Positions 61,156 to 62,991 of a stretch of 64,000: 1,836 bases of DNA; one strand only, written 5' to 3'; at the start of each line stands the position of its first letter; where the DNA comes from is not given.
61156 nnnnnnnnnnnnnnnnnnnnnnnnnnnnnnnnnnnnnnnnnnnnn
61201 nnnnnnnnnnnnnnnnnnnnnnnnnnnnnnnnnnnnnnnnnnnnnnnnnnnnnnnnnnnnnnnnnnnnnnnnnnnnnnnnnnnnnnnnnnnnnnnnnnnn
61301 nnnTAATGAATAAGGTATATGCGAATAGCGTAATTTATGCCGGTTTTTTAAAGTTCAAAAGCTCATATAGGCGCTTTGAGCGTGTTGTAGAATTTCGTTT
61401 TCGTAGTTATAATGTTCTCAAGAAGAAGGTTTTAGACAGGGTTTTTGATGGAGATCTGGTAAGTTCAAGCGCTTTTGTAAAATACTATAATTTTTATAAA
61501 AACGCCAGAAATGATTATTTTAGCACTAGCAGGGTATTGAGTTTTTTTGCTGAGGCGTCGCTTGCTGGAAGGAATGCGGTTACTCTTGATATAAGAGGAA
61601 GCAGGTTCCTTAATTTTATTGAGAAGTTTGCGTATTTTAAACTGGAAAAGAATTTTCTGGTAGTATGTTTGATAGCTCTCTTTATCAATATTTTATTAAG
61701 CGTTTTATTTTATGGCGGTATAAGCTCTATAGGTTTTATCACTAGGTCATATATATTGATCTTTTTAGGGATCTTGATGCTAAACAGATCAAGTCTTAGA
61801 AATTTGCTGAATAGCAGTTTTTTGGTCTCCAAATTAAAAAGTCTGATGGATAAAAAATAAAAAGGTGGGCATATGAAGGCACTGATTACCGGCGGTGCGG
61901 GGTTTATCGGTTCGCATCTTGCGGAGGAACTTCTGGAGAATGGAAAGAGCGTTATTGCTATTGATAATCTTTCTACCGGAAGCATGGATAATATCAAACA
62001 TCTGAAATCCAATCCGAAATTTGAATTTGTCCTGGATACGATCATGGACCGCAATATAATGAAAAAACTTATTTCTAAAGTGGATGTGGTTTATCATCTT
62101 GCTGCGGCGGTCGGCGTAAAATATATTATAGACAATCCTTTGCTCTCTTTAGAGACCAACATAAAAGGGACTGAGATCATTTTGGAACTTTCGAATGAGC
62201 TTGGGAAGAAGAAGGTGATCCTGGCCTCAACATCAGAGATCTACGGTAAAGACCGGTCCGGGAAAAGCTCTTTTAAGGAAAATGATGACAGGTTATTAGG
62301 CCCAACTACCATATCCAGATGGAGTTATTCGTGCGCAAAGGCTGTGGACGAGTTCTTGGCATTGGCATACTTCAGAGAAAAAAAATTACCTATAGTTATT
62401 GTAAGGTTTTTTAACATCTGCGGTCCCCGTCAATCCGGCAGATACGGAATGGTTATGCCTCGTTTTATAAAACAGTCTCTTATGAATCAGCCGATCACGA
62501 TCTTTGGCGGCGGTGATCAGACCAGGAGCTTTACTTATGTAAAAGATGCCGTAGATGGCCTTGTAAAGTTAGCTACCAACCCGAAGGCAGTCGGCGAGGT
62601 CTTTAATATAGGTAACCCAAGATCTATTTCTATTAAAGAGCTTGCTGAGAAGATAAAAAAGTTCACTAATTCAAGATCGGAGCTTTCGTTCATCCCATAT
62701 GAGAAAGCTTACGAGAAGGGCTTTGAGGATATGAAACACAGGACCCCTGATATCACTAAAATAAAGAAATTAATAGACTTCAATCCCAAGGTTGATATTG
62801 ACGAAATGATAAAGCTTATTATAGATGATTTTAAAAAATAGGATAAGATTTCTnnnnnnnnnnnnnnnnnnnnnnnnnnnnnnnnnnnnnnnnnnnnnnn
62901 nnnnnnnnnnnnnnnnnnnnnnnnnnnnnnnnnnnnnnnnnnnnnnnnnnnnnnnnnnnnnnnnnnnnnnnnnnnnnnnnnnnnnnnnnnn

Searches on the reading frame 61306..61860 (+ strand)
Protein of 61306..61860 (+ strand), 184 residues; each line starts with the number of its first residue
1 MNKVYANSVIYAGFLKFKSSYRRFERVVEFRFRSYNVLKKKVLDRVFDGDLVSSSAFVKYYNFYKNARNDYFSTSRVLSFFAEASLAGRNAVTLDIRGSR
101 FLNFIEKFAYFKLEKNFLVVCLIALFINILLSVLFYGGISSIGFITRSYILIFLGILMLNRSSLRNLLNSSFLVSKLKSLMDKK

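Call 5: search_protein_families(library=pfam, proteins=[window:61306-61860:+], max_evalue=0.01)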
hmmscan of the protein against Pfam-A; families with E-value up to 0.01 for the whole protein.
window:61306-61860:+ (184 aa): 0 families

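Call 21: list_cluster_members(proteins=[P0001, window:61306-61860:+, window:58769-60637:+])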
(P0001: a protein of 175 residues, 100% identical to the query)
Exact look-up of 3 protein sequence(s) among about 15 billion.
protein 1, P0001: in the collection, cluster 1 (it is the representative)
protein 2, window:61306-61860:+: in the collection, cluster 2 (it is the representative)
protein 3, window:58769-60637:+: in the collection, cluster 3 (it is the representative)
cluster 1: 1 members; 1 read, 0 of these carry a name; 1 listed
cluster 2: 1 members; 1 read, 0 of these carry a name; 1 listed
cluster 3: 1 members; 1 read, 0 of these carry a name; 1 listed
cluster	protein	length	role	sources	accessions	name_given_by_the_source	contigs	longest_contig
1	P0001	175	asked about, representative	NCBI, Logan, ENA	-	-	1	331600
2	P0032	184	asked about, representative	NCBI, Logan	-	-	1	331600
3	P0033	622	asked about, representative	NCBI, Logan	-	-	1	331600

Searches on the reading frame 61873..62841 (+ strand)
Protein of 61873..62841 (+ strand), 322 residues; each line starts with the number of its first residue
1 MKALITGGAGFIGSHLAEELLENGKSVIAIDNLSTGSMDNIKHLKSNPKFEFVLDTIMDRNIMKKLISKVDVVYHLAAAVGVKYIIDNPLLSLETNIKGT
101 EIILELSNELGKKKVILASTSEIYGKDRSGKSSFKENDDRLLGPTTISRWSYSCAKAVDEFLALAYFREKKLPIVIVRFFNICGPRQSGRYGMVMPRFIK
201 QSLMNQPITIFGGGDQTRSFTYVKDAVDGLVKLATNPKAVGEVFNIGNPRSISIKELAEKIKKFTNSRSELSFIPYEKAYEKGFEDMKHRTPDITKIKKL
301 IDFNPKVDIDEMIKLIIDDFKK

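Call 5: search_protein_families(library=pfam, proteins=[window:61873-62841:+], max_evalue=0.01)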
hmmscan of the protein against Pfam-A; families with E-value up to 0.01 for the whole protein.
window:61873-62841:+ (322 aa): 12 families
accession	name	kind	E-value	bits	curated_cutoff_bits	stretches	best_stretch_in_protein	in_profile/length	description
PF16363.11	GDP_Man_Dehyd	-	4.1e-58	197.8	27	1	4-314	1-330/332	GDP-mannose 4,6 dehydratase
PF01370.27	Epimerase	-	7.6e-55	186.4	20.9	1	3-247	1-240/240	NAD dependent epimerase/dehydratase family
PF02719.21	Polysacc_synt_2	-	1.7e-24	86.9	20.2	2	4-120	2-128/293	Polysaccharide biosynthesis protein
PF07993.18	NAD_binding_4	-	1.6e-18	67.2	20.1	1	59-192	78-217/258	Male sterility protein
PF01073.25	3Beta_HSD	-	1.6e-15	57.4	22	1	4-227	1-222/280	3-beta hydroxysteroid dehydrogenase/isomerase family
PF04321.23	RmlD_sub_bind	-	3.5e-11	43.2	27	1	1-275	1-242/287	RmlD substrate binding domain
PF13460.12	NAD_binding_10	-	3.7e-07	30.6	27.2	1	7-179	1-143/184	NAD(P)H-binding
PF00106.31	adh_short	-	1.3e-05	25.2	26.6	1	3-71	3-72/195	short chain dehydrogenase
PF05368.20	NmrA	-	0.00086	19.4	27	0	4-78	6-78/298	NmrA-like family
PF02737.24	3HCDH_N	-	0.0015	18.9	22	1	8-123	6-117/180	3-hydroxyacyl-CoA dehydrogenase, NAD binding domain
PF03435.24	Sacchrp_dh_NADP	-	0.005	17.6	25.1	1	8-80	5-79/129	Saccharopine dehydrogenase NADP binding domain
PF08659.16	KR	-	0.0074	16.7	22.6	0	4-70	4-75/180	KR domain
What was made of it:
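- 61873..62841 (+): NAD-dependent sugar epimerase/dehydratase. Pfam PF01370 and PF16363 (call 5).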

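Call 47: find_encoding_contigs(protein=window:61873-62841:+, flank=3000, max_places=10)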
Protein window:61873-62841:+ (322 aa): 1 contig read that carries it; 1 place shown.
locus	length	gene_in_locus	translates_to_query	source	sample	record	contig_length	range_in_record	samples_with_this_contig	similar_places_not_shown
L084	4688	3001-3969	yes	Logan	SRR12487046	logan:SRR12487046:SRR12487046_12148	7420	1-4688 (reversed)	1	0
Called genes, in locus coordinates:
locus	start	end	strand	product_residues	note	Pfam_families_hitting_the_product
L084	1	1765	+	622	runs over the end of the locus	PF00534:Glycos_transf_1 (weak), PF13692:Glyco_trans_1_4, PF02698:DUF218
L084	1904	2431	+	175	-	PF14221:DUF4330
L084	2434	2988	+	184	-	-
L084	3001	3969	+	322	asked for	PF00106:adh_short (weak), PF01073:3Beta_HSD, PF01370:Epimerase, PF02719:Polysacc_synt_2, PF04321:RmlD_sub_bind, PF13460:NAD_binding_10 (weak), PF16363:GDP_Man_Dehyd, PF07993:NAD_binding_4, +1 more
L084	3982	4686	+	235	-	?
